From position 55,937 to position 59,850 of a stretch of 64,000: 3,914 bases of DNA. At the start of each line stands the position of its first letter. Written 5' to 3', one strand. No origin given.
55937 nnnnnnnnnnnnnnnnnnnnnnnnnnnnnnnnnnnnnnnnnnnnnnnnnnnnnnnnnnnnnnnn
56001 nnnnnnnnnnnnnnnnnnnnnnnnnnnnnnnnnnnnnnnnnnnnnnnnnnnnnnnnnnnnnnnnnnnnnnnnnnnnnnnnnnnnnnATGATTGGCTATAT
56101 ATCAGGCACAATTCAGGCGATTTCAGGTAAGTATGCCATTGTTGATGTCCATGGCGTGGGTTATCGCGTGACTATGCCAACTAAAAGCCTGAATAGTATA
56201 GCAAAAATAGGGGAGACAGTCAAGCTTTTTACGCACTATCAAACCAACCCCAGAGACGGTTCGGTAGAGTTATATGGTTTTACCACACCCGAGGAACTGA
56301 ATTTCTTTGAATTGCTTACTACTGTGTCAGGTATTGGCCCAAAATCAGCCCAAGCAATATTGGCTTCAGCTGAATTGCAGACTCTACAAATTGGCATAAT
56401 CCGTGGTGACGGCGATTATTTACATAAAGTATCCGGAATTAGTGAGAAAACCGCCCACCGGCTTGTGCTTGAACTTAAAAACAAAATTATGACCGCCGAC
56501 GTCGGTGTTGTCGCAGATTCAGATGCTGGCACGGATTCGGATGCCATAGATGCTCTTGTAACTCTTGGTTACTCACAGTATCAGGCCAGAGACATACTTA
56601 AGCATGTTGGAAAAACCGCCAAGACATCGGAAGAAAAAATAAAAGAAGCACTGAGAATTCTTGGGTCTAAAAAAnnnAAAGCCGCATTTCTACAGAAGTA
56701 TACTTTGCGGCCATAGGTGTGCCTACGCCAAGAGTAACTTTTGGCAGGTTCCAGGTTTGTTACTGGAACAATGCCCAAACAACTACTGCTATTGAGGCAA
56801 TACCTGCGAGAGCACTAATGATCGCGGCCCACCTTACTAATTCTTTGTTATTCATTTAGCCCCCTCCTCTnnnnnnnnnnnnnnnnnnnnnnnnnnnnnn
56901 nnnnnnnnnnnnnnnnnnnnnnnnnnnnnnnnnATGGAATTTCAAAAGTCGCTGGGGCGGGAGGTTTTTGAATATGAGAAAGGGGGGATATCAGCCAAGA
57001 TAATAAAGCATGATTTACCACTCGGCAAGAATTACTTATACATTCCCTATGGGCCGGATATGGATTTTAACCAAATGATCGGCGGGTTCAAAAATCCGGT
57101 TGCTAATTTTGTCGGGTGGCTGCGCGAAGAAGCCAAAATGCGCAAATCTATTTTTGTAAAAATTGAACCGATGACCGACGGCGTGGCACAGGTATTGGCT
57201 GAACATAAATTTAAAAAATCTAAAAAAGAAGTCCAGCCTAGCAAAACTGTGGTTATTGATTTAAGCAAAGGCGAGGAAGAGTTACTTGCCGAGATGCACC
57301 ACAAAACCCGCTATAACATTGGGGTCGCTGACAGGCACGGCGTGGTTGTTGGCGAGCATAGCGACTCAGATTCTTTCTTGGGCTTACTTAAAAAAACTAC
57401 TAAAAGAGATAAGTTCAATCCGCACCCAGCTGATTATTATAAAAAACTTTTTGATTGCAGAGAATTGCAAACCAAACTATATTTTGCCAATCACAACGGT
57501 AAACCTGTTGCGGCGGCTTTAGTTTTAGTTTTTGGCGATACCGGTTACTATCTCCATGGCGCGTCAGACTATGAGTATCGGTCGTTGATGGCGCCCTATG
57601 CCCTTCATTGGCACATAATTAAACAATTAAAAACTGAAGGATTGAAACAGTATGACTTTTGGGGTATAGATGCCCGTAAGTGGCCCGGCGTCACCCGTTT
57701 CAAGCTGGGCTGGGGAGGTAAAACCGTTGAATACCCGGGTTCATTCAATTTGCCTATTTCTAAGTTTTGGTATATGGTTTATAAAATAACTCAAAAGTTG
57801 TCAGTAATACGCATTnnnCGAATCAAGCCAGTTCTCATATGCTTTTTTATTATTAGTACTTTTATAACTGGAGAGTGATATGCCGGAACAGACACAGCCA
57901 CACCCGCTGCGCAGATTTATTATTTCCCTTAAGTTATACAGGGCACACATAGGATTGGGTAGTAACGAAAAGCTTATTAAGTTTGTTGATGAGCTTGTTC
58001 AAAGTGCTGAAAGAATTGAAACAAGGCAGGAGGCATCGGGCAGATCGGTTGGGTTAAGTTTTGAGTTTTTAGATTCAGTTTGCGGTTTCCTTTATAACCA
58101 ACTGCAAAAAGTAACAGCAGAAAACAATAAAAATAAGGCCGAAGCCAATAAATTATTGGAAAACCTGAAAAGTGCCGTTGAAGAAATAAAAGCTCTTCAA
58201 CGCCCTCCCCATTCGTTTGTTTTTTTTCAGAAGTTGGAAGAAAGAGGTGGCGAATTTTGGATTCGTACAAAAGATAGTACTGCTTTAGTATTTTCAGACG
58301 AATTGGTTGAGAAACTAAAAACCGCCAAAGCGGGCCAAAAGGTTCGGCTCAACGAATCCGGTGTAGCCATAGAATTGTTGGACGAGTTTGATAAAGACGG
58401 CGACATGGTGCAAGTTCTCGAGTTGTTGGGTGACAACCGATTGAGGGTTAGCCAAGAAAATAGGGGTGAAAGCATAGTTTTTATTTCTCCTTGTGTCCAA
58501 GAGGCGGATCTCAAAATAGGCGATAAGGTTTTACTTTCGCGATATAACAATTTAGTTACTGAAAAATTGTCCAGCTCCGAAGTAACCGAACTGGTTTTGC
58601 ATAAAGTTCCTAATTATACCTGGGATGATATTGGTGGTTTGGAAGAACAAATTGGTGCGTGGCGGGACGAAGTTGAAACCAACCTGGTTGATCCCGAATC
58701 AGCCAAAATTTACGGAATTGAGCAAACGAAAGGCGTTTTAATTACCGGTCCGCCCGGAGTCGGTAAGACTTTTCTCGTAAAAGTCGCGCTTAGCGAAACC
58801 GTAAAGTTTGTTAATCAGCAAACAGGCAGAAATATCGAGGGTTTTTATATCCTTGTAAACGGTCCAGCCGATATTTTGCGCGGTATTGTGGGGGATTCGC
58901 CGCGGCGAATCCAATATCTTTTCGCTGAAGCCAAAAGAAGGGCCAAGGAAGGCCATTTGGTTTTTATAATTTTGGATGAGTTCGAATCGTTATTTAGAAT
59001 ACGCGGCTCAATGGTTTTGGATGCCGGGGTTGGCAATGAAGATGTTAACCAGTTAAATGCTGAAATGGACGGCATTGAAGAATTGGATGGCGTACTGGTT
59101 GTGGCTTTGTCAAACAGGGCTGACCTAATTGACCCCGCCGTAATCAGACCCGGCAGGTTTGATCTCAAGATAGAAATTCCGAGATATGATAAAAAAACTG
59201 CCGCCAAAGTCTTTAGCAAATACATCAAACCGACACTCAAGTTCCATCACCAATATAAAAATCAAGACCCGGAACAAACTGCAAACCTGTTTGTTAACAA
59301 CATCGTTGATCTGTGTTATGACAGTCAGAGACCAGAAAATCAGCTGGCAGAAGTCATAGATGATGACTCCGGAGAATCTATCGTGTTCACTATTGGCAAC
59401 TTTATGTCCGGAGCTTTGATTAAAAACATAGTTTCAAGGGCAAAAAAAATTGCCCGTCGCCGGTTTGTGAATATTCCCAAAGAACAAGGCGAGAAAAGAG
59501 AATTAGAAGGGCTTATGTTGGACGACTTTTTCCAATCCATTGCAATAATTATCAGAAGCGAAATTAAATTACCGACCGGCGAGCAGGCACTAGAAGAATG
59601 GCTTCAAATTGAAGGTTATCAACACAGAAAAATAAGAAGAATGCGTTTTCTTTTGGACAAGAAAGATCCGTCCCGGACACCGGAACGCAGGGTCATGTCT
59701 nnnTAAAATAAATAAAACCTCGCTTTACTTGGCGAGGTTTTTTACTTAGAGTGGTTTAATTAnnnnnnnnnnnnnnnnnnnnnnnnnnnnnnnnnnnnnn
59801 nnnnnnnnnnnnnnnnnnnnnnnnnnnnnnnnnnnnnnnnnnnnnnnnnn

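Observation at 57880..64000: Pup/UBact-proteasome module in a low-GC, small-genome-style bacterium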

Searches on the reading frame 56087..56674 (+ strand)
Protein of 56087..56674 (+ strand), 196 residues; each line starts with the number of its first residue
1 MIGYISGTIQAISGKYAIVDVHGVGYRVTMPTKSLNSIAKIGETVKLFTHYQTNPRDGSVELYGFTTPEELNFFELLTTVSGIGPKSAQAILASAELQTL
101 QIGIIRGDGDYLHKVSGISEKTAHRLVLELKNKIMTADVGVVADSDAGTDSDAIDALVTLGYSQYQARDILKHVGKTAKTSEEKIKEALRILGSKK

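Call 26: list_cluster_members(proteins=[window:56087-56674:+, window:57880-59700:+, window:59790-61442:+, window:61442-62953:+, window:62968-63147:+, L001:7007-7792:+, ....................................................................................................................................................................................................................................])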
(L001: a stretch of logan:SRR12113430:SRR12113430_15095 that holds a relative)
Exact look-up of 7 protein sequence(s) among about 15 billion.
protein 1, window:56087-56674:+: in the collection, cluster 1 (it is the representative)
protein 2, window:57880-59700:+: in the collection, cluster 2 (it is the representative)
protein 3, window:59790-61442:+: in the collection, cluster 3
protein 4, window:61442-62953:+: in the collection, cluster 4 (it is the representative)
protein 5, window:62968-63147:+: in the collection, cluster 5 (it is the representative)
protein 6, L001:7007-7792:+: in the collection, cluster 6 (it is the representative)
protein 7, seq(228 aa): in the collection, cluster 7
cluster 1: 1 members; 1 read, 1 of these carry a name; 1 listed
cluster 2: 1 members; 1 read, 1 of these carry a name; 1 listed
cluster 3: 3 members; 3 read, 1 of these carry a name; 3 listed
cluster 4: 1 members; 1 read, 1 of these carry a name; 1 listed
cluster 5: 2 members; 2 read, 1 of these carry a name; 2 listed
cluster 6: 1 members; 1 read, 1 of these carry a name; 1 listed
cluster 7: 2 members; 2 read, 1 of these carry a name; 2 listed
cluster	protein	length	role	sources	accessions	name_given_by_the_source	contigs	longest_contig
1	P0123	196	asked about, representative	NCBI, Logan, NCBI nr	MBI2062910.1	MAG: Holliday junction branch migration protein RuvA [Candidatus Yanofskybacteria ... | Holliday junction branch migration protein RuvA [Candidatus Yanofskybacteria bacterium]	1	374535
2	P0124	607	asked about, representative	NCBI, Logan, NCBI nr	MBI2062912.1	MAG: AAA family ATPase [Candidatus Yanofskybacteria bacterium] | AAA family ATPase [Candidatus Yanofskybacteria bacterium]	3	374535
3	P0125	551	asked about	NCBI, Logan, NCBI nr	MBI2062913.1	MAG: proteasome accessory factor PafA2 family protein [Candidatus Yanofskybacteria ... | proteasome accessory factor PafA2 family protein [Candidatus Yanofskybacteria bacterium]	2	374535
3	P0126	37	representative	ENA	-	-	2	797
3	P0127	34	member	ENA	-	-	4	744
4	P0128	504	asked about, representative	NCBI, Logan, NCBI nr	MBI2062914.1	MAG: proteasome accessory factor PafA2 family protein [Candidatus Yanofskybacteria ... | proteasome accessory factor PafA2 family protein [Candidatus Yanofskybacteria bacterium]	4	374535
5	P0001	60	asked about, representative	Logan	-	-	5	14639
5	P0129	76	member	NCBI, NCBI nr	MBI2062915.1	MAG: hypothetical protein HYT61_01590 [Candidatus Yanofskybacteria bacterium] | hypothetical protein [Candidatus Yanofskybacteria bacterium]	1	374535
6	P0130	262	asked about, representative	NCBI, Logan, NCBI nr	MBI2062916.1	MAG: hypothetical protein HYT61_01595 [Candidatus Yanofskybacteria bacterium] | hypothetical protein [Candidatus Yanofskybacteria bacterium]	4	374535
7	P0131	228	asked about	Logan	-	-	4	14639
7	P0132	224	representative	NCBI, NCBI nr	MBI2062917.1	MAG: hypothetical protein HYT61_01600 [Candidatus Yanofskybacteria bacterium] | hypothetical protein [Candidatus Yanofskybacteria bacterium]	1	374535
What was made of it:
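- Host identity: call 26. The genes lie inside a 374,535-bp contig whose flanking genes NCBI also assigns to Yanofskybacteria (call 26).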

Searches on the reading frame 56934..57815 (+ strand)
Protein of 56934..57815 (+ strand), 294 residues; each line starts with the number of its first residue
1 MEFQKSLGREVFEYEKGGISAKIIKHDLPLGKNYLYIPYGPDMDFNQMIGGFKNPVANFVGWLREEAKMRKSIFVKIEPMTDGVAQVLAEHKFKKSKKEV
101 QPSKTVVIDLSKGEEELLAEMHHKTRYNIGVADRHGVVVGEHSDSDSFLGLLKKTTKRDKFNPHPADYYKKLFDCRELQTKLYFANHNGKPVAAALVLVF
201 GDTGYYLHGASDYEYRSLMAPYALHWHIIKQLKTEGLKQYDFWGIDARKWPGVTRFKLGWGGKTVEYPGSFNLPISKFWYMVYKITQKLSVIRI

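Call 78: search_protein_families(library=pfam, proteins=[window:56934-57815:+], max_evalue=0.00001)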
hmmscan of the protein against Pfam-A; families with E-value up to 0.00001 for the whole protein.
window:56934-57815:+ (294 aa): 2 families
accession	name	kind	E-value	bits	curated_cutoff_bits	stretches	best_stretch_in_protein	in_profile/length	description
PF02388.22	FemAB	-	4e-43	148.2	24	2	188-288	304-406/406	FemAB family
PF13480.13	Acetyltransf_6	-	3.4e-17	63.4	22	1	141-247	27-139/143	Acetyltransferase (GNAT) domain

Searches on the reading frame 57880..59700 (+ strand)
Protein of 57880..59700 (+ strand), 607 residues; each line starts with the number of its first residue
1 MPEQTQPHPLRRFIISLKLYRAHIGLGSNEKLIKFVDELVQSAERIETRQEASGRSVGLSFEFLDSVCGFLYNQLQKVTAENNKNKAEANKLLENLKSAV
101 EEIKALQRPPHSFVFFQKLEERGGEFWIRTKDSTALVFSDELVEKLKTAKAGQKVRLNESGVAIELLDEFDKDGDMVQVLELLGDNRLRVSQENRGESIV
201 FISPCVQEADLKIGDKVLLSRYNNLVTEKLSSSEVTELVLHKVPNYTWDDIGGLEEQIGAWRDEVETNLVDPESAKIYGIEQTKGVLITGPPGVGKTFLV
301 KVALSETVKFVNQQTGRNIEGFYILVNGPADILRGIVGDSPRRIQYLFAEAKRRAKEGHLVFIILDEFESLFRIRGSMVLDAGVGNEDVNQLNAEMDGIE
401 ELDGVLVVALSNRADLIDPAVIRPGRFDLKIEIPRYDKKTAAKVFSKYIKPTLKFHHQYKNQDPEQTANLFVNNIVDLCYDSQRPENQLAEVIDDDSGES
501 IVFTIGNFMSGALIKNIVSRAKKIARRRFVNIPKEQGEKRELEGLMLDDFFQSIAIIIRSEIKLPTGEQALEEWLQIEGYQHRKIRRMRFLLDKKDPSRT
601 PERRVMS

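Call 7: search_protein_families(library=pfam, proteins=[window:57880-59700:+], max_evalue=0.1)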
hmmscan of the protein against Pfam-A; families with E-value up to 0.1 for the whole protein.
window:57880-59700:+ (607 aa): 17 families
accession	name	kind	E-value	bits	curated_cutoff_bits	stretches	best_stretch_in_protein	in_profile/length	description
PF00004.35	AAA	-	1.1e-24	87.8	21.2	1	286-434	1-130/131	ATPase family associated with various cellular activities (AAA)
PF16450.11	Prot_ATP_ID_OB_C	-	7.5e-09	35.7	23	1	176-230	1-55/56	Proteasomal ATPase OB C-terminal domain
PF13401.12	AAA_22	-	7.1e-05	23.6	27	1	285-375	7-97/130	AAA domain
PF13191.12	AAA_16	-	0.00014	22.8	32.6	1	283-305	24-46/167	AAA ATPase domain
PF17758.7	Prot_ATP_ID_OB_N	-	0.00022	21.3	23.4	0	148-174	36-61/62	Proteasomal ATPase OB N-terminal domain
PF06745.19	ATPase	-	0.0047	16.8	26.6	0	278-301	14-37/231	KaiC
PF20720.3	nSTAND3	-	0.0053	16.9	27.2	1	280-305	14-39/155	Novel STAND NTPase 3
PF03266.21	NTPase_1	-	0.0076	16.5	23.9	1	286-323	2-34/168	NTPase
PF07728.20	AAA_5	-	0.0079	16.6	22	1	285-369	1-76/139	AAA domain (dynein-related subfamily)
PF01637.24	ATPase_2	-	0.0093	16.2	33.2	0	281-374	18-125/225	ATPase domain predominantly from Archaea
PF13245.12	AAA_19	-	0.024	15.3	25.1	1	282-310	10-38/134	AAA domain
PF01695.23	IstB_IS21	-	0.036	14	24.1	1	280-303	89-111/238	IstB-like ATP binding protein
PF03202.18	Lipoprotein_10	-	0.045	14.5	22.4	0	438-493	47-105/128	Putative mycoplasma lipoprotein, C-terminal region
PF05496.18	RuvB_N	-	0.06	13.5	27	0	281-318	31-68/159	Holliday junction DNA helicase RuvB P-loop domain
PF12775.13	AAA_7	-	0.067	13.2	25.8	0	280-306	30-56/181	P-loop containing dynein motor region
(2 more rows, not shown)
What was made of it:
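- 57880..59703 (+): Mpa/ARC-like proteasomal AAA ATPase, 607 aa. It has an N-terminal coiled-coil region, an OB domain and one AAA module. The C-terminus is ...RRVMS, not GQYL. Pfam AAA scores 87.8 bits and Prot_ATP_ID_OB_C 35.7 bits (call 7).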

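Call 8: search_protein_families(library=ncbifam, proteins=[window:57880-59700:+], max_evalue=0.1)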
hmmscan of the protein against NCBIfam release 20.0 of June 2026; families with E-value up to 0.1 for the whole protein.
window:57880-59700:+ (607 aa): 20 families
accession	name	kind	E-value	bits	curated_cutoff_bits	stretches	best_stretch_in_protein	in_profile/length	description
TIGR03689.1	pup_AAA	equivalog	1.3e-95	321.1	504.75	1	74-590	9-510/512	proteasome ATPase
NF003069.1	PRK03992.1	subfamily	3e-45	155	500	2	178-448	57-314/379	proteasome-activating nucleotidase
TIGR01242.2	TIGR01242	subfamily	6.4e-41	140.5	500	1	178-446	40-295/362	proteasome-activating nucleotidase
TIGR01243.1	CDC48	subfamily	8.3e-41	140.1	802.65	1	233-447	438-633/733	CDC48 family AAA ATPase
NF047747.1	PrtsmActNtasePan2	equivalog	2.3e-32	112.8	700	1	140-446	40-332/397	proteasome-activating nucleotidase Pan2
NF047748.1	PrtsmActNtasePan1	equivalog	4.2e-31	108.3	750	1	210-448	107-331/405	proteasome-activating nucleotidase Pan1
TIGR01241.2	FtsH_fam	equivalog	1.4e-27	96.7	600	1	240-451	153-347/598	ATP-dependent zinc metalloprotease FtsH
NF008004.0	PRK10733.1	equivalog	9.9e-21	73.4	1008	1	247-437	150-323/644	ATP-dependent zinc metalloprotease FtsH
NF041006.2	cell_div_CdvC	equivalog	2.6e-16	59.5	650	1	229-450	83-287/370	cell division protein CdvC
NF042959.1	IteA_antiphage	equivalog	3.9e-10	39.4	510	1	278-484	120-302/367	anti-phage ATPase IteA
TIGR01448.2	helicase_RecD2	equivalog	0.0004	18.6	500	1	140-304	190-352/713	SF1B family DNA helicase RecD2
NF010248.0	PRK13695.1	equivalog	0.0029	17.3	156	1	286-324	6-39/180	NTPase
NF038214.1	IS21_help_AAA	equivalog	0.0074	16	200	1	280-301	87-108/232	IS21-like element helper ATPase IstB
TIGR03499.1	FlhF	equivalog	0.018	15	174.15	0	225-303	142-219/286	flagellar biosynthesis GTPase FlhF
TIGR00635.1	ruvB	equivalog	0.018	14.1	299.05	1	281-308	28-55/305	Holliday junction branch migration DNA helicase RuvB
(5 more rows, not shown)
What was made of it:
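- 57880..59703 (+): The best NCBIfam model is TIGR03689 pup_AAA at 321 bits, below its cut-off of 505 (call 8).
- Checked: AAA ATPase, 57880-59703, 607 aa. It hits Pfam AAA and Prot_ATP_ID_OB_C, and its best NCBIfam model is TIGR03689 pup_AAA at 321 bits (calls 7, 8).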

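Call 51: search_solved_structures(query=window:57880-59700:+, max_evalue=1e-20)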
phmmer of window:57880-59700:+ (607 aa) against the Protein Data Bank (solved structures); distinct sequences matched with E-value up to 1e-20: 184 (the best 60 are shown).
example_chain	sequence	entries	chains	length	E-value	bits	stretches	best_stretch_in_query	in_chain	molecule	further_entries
5kwa_A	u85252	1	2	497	5.9e-63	216.4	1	148-598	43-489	Proteasome-associated ATPase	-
5vc7_A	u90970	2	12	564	1.7e-61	211.5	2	230-450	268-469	VCP-like ATPase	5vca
5g4g_A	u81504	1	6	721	2.1e-61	211.2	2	230-450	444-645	VCP-LIKE ATPASE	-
5g4f_A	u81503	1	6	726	2.3e-61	211.1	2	230-450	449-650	VCP-LIKE ATPASE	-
7px9_A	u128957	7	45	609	3.8e-60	207.1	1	78-598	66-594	AAA ATPase forming ring-shaped complexes | Proteasome-associated ATPase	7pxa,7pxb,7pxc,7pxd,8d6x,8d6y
7ljf_A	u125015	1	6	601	3.8e-60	207.1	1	78-598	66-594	AAA ATPase forming ring-shaped complexes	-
5kzf_A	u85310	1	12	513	2e-59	204.8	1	149-598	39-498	Proteasome-associated ATPase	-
6oaa_B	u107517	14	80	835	1e-53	185.9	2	231-450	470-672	Cell division control protein 48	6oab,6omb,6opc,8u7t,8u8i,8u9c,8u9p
8dar_A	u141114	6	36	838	1e-53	185.9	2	232-450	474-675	Cell division control protein 48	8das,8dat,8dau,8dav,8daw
6oa9_A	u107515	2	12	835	2.4e-53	184.7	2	231-450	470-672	Cell division control protein 48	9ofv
6chs_H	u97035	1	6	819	4.5e-52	180.5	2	233-446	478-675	Putative cell division control protein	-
7wub_D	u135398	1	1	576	1.1e-50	175.9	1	234-446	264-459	Transitional endoplasmic reticulum ATPase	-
7wub_C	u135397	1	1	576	1.1e-50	175.9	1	234-446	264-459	Transitional endoplasmic reticulum ATPase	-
7rlj_A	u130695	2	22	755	1.5e-50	175.4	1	235-446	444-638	Transitional endoplasmic reticulum ATPase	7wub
8yka_A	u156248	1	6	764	1.6e-50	175.4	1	235-446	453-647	Transitional endoplasmic reticulum ATPase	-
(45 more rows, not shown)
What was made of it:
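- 57880..59703 (+): The best full-length PDB matches are Mpa/ARC: 7px9 aligns over residues 78-598 and 5kwa scores 216 bits (call 51).
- On Mpa/ARC proteasomal ATPase (TIGR03689): The protein aligns over its full length to Mpa/ARC structures (call 51).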
